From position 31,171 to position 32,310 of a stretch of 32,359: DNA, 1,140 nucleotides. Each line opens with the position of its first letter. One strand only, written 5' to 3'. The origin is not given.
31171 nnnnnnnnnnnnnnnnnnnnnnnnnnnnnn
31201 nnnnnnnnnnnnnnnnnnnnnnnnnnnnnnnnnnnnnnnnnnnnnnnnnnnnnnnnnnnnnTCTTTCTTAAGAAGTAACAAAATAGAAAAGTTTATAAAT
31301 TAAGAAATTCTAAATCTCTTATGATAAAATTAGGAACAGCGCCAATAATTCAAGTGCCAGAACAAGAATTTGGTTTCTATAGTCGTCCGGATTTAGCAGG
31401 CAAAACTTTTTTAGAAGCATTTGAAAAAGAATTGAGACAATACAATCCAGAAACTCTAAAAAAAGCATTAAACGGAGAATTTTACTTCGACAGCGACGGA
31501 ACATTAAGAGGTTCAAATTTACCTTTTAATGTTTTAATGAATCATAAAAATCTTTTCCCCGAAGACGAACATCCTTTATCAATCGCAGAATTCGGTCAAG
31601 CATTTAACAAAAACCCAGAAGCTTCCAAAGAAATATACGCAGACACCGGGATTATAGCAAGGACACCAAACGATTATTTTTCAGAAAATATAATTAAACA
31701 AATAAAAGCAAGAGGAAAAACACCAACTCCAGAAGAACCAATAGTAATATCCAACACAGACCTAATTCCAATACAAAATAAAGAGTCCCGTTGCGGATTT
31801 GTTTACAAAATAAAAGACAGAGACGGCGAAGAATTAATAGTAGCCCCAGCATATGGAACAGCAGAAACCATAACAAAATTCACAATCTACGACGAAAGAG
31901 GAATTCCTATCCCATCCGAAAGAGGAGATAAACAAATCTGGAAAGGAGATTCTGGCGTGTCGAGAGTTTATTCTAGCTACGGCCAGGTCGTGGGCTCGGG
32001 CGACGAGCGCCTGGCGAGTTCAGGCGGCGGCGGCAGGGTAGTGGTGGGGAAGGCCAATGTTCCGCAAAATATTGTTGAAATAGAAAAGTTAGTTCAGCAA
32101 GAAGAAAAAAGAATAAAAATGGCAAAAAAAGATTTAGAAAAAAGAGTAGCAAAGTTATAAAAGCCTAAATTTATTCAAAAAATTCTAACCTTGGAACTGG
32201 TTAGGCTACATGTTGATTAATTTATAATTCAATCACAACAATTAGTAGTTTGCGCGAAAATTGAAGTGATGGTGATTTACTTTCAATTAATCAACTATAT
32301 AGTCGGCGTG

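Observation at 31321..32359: Second, paralogous DGR cassette running off the window end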

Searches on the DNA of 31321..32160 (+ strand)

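Call 75: search_rna_families(source=L001, start=10500, end=12200, threshold=evalue, max_evalue=1)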
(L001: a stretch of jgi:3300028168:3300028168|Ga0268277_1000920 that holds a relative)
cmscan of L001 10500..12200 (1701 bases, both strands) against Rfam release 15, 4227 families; matches with E-value up to 1: 1.
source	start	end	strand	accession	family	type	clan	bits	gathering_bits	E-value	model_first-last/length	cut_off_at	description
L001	10864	10983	+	RF03019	RT-16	Gene; sRNA;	-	83.2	50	4.3e-13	1-158/158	no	RT-16 RNA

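Call 100: search_rna_families(sources=[L015, L016, L018, L019, L020, L021, L022, L025, L026, L029, L030, L032, L038, L046, L047, L053, L059, L078, L092, L102], threshold=gathering)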
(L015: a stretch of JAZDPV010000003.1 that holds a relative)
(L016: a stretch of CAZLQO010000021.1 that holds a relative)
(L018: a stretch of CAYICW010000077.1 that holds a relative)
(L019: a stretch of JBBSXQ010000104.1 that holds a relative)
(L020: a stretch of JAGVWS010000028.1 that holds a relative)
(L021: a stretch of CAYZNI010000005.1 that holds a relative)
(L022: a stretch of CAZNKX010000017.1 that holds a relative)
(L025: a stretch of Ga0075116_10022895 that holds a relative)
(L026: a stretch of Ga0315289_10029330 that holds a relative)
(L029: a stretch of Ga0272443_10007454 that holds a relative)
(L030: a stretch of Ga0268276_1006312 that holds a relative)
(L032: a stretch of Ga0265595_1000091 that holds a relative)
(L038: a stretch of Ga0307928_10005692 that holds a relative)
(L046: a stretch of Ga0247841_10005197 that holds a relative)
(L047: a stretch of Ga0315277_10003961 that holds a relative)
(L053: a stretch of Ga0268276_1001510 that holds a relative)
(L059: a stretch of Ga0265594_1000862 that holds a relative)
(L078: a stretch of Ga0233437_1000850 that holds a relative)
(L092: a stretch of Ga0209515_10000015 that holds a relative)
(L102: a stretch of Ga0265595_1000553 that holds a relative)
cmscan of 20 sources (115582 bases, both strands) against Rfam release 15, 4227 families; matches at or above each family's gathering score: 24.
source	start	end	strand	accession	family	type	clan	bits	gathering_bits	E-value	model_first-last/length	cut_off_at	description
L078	2246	2391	+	RF03019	RT-16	Gene; sRNA;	-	107.8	50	2.5e-16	1-158/158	no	RT-16 RNA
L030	2237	2385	+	RF03019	RT-16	Gene; sRNA;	-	106.9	50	4e-16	1-158/158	no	RT-16 RNA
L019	189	351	+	RF03019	RT-16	Gene; sRNA;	-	103.9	50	1.7e-15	1-158/158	no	RT-16 RNA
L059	2240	2390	+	RF03019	RT-16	Gene; sRNA;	-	99.4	50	1.4e-14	1-158/158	no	RT-16 RNA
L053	2195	2369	+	RF03019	RT-16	Gene; sRNA;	-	95.6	50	8.5e-14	1-158/158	no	RT-16 RNA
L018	295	470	+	RF03019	RT-16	Gene; sRNA;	-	94.4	50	1.5e-13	1-158/158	no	RT-16 RNA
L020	71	235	+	RF03019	RT-16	Gene; sRNA;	-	92.8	50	3.2e-13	1-158/158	no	RT-16 RNA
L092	2166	2386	+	RF03019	RT-16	Gene; sRNA;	-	89.1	50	1.8e-12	1-158/158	no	RT-16 RNA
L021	3720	3874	+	RF03019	RT-16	Gene; sRNA;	-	83.1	50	3.2e-11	1-158/158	no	RT-16 RNA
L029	2215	2371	+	RF03019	RT-16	Gene; sRNA;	-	82.3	50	4.6e-11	1-158/158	no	RT-16 RNA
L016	3766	3887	+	RF03019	RT-16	Gene; sRNA;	-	81.5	50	6.8e-11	1-158/158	no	RT-16 RNA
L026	2166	2386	+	RF03019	RT-16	Gene; sRNA;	-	81.2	50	7.8e-11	1-158/158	no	RT-16 RNA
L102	2268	2402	+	RF03019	RT-16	Gene; sRNA;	-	80.6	50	1e-10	1-158/158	no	RT-16 RNA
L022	1757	1909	+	RF03019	RT-16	Gene; sRNA;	-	80.5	50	1.1e-10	1-158/158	no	RT-16 RNA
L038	2230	2355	+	RF03019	RT-16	Gene; sRNA;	-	80.3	50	1.2e-10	1-158/158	no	RT-16 RNA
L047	2173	2383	+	RF03019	RT-16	Gene; sRNA;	-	79.4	50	1.8e-10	1-158/158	no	RT-16 RNA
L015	3772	3891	+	RF03019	RT-16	Gene; sRNA;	-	79.3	50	1.9e-10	1-158/158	no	RT-16 RNA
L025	1265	1384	+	RF03019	RT-16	Gene; sRNA;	-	76.2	50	8.2e-10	1-158/158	no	RT-16 RNA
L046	2208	2386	+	RF03019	RT-16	Gene; sRNA;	-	71.8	50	6.6e-09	1-158/158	no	RT-16 RNA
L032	2242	2397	+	RF03019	RT-16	Gene; sRNA;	-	64.3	50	2.3e-07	1-158/158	no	RT-16 RNA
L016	1016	1086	+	RF00005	tRNA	Gene; tRNA;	CL00001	60.2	29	2.8e-10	1-71/71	no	tRNA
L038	212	284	+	RF00005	tRNA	Gene; tRNA;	CL00001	54.7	29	9.4e-09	1-71/71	no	tRNA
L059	5361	5436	+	RF00005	tRNA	Gene; tRNA;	CL00001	49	29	3.3e-07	1-71/71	no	tRNA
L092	202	312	+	RF00005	tRNA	Gene; tRNA;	CL00001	47.4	29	9.4e-07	1-71/71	no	tRNA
